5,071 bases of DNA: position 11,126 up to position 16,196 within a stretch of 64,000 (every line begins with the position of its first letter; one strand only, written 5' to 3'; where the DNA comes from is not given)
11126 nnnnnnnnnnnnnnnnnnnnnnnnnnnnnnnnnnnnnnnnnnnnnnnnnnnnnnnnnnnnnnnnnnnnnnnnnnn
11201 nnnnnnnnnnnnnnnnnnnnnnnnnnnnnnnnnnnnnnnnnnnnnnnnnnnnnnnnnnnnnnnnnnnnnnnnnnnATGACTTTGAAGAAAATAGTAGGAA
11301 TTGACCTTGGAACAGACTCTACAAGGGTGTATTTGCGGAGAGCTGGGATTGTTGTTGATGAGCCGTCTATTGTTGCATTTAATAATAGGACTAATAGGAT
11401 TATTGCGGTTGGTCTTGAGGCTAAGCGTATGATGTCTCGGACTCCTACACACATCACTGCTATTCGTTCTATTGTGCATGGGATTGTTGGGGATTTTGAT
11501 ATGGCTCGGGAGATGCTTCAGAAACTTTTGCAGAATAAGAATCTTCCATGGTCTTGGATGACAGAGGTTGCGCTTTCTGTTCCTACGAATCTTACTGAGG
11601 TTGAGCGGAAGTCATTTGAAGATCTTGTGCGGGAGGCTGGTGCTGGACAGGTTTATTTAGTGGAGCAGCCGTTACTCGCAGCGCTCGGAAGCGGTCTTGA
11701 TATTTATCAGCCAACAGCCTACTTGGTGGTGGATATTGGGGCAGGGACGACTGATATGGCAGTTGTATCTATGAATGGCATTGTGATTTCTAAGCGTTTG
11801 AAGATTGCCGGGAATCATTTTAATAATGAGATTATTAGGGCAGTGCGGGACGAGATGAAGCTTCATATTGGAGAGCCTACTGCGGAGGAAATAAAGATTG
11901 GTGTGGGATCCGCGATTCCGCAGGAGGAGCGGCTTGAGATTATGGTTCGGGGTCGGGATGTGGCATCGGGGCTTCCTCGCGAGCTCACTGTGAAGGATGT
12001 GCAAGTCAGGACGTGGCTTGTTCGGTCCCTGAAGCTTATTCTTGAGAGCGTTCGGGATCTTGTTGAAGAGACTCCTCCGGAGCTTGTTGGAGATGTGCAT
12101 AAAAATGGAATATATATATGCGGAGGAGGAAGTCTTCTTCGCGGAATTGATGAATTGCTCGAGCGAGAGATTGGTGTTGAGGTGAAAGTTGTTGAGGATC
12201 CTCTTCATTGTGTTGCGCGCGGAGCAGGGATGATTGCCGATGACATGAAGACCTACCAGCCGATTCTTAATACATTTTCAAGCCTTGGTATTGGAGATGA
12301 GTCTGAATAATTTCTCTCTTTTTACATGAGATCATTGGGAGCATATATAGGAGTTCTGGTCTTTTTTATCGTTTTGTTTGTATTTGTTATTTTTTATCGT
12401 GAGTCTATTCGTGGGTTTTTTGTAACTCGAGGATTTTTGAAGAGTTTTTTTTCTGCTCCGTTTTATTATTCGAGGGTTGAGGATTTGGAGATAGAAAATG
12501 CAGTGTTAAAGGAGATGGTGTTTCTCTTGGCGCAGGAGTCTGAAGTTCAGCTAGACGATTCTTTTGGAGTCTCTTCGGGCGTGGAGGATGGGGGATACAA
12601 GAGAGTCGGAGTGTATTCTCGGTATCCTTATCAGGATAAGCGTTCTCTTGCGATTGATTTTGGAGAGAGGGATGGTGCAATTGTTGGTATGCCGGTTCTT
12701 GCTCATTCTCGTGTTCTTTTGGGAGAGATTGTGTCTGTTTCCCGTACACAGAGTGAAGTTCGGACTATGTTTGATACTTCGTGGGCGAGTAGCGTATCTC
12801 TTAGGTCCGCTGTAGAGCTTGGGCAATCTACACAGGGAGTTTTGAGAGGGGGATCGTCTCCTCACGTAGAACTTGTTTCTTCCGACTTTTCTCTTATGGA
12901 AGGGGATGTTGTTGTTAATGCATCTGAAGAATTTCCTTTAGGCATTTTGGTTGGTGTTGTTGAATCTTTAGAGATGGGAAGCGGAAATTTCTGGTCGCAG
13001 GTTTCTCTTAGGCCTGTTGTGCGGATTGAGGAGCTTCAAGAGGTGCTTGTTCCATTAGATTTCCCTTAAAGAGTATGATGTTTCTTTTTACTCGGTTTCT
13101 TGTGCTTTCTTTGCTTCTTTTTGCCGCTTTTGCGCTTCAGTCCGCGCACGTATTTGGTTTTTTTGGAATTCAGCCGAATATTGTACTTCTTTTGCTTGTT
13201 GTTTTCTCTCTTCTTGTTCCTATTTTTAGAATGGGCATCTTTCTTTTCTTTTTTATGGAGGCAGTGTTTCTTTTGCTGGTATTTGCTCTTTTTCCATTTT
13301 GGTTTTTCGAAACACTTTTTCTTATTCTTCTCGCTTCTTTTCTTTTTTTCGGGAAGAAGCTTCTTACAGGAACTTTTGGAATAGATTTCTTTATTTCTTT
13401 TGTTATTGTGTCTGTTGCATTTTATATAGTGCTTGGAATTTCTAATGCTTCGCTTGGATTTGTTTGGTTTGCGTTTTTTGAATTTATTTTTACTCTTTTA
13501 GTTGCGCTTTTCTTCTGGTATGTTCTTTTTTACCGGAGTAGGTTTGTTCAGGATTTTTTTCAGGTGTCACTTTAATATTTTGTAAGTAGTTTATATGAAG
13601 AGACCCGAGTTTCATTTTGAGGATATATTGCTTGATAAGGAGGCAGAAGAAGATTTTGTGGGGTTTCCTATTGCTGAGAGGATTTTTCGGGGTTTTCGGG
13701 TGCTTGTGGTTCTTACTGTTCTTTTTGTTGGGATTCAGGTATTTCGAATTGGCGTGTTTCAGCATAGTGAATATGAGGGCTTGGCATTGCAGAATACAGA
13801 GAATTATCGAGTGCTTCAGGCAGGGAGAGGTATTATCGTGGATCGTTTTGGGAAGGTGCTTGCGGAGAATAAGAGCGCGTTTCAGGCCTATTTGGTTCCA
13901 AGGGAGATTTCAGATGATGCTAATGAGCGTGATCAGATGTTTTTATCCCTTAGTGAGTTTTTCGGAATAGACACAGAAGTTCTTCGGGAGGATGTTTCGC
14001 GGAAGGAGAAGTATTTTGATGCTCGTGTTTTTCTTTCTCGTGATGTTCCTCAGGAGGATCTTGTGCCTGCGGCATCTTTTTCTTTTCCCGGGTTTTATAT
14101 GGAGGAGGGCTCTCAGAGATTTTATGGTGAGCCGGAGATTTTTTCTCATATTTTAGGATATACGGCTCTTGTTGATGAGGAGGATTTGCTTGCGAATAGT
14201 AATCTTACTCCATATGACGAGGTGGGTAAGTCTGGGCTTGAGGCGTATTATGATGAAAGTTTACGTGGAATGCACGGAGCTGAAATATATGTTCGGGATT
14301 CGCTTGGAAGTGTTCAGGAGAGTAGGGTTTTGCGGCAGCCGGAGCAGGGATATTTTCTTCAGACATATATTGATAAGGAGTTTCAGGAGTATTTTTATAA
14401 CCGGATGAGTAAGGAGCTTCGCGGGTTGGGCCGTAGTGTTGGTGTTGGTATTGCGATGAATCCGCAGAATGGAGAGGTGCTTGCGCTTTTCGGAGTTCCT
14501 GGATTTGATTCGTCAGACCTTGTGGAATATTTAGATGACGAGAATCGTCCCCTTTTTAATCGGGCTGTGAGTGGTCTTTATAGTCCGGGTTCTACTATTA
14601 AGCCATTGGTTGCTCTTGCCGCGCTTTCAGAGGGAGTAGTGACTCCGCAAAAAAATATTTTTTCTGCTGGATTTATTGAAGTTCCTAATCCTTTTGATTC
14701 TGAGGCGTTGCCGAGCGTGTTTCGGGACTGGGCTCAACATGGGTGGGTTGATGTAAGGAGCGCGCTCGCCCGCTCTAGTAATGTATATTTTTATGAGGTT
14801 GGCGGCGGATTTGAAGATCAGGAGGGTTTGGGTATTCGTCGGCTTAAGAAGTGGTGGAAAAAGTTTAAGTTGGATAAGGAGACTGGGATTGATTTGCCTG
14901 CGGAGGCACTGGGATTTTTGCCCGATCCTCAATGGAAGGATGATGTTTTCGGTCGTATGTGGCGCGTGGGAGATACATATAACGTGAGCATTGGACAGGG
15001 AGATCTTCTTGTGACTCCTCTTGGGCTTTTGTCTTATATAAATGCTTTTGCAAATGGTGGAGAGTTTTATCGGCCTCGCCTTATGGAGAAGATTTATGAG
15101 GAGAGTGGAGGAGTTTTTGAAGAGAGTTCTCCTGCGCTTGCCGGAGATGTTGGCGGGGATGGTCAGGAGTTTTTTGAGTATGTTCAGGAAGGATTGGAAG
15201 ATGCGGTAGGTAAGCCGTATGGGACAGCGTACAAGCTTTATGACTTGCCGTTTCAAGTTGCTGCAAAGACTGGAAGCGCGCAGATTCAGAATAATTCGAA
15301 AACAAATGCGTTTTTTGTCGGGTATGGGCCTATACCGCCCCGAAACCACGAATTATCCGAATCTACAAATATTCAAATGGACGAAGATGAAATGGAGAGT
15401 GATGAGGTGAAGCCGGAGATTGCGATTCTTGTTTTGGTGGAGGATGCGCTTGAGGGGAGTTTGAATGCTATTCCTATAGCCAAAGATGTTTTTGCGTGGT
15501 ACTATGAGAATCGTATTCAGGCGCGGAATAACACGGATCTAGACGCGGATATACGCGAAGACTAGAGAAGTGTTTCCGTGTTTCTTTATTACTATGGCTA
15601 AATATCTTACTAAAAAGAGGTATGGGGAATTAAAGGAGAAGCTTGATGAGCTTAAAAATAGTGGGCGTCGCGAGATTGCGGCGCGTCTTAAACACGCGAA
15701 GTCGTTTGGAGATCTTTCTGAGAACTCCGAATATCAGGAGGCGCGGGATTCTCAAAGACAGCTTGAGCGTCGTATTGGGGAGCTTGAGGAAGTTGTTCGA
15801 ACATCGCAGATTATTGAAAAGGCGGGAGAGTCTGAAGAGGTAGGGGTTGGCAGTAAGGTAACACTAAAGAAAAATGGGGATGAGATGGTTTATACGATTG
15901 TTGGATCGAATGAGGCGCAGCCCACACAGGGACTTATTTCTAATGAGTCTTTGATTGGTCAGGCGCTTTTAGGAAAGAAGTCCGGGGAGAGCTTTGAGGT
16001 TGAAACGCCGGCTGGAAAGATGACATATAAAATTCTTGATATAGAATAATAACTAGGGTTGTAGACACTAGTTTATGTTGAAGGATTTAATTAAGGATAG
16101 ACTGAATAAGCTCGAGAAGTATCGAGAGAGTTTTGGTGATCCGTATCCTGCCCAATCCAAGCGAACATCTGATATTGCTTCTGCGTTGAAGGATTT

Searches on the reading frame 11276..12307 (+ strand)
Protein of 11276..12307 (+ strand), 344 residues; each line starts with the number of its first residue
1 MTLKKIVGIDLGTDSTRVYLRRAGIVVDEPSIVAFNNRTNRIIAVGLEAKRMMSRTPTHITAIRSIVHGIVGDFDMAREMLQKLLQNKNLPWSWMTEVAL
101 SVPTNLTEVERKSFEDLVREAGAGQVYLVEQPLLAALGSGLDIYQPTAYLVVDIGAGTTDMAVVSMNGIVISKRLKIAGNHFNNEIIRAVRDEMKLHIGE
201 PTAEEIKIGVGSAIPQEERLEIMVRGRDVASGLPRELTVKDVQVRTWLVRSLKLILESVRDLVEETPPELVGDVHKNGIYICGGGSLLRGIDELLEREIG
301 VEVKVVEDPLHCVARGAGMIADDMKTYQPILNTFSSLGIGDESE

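Call 37: search_protein_families(library=pfam, proteins=[window:11276-12307:+], max_evalue=0.001)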
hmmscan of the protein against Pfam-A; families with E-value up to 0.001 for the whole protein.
window:11276-12307:+ (344 aa): 5 families
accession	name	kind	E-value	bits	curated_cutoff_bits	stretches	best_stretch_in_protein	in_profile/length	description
PF06723.19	MreB_Mbl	-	2.2e-113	378.9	27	1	6-327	3-325/327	MreB/Mbl protein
PF14450.12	FtsA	-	4.1e-16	59.9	31.8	1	151-307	2-111/127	Cell division protein FtsA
PF00022.25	Actin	-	1.1e-10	41.1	27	1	28-193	29-190/410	Actin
PF00012.26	HSP70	-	1.8e-09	36.8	20.6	1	95-196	133-240/599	Hsp70 protein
PF11104.14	PilM_2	-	1.6e-05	24.5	27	0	278-308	277-307/340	Type IV pilus assembly protein PilM;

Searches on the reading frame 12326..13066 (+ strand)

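Call 37: search_protein_families(library=pfam, proteins=[window:12326-13066:+], max_evalue=0.001)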
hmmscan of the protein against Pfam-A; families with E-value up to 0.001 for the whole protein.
window:12326-13066:+ (247 aa): 1 family
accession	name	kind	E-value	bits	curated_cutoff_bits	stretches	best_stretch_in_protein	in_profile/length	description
PF04085.20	MreC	-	1.6e-21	77.1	28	1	98-242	3-145/147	Rod shape-determining protein MreC, barrel core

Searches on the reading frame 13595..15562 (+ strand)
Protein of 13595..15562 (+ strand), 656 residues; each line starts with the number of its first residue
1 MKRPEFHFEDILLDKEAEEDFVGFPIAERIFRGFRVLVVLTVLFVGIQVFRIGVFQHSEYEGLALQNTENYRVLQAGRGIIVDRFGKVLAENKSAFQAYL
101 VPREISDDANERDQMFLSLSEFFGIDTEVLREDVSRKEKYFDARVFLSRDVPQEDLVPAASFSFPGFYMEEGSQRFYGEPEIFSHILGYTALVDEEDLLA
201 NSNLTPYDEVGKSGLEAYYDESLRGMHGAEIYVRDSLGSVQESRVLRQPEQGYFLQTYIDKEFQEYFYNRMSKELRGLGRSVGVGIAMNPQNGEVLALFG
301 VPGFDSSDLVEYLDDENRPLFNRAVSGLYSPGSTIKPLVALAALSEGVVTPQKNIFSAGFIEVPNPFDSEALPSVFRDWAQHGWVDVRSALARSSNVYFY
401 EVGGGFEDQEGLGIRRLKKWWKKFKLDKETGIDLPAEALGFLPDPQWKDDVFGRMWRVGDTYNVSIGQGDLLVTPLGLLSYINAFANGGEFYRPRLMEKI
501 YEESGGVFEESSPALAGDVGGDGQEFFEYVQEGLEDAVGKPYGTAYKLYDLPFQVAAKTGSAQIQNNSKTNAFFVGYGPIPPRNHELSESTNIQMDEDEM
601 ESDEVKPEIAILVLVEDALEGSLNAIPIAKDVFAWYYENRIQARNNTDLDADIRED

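Call 38: search_protein_families(library=pfam, proteins=[window:13595-15562:+], max_evalue=0.001)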
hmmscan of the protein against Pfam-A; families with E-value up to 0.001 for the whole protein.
window:13595-15562:+ (656 aa): 2 families
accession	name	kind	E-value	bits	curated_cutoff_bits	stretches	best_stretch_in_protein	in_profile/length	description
PF00905.27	Transpeptidase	-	1e-48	166.5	22.1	1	285-609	3-293/299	Penicillin binding protein transpeptidase domain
PF03717.20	PBP_dimer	-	1.3e-30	107.6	24.4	1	75-242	3-177/180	Penicillin-binding Protein dimerisation domain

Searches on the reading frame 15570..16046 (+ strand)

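Call 38: search_protein_families(library=pfam, proteins=[window:15570-16046:+], max_evalue=0.001)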
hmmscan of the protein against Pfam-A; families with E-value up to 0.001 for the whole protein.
window:15570-16046:+ (159 aa): 2 families
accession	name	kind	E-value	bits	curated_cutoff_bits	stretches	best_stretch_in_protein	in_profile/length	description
PF01272.25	GreA_GreB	-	2.8e-25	88.5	26.9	1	88-159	3-76/77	Transcription elongation factor, GreA/GreB, C-term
PF03449.20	GreA_GreB_N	-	5e-22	78.3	24.5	1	12-81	2-71/71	Transcription elongation factor, N-terminal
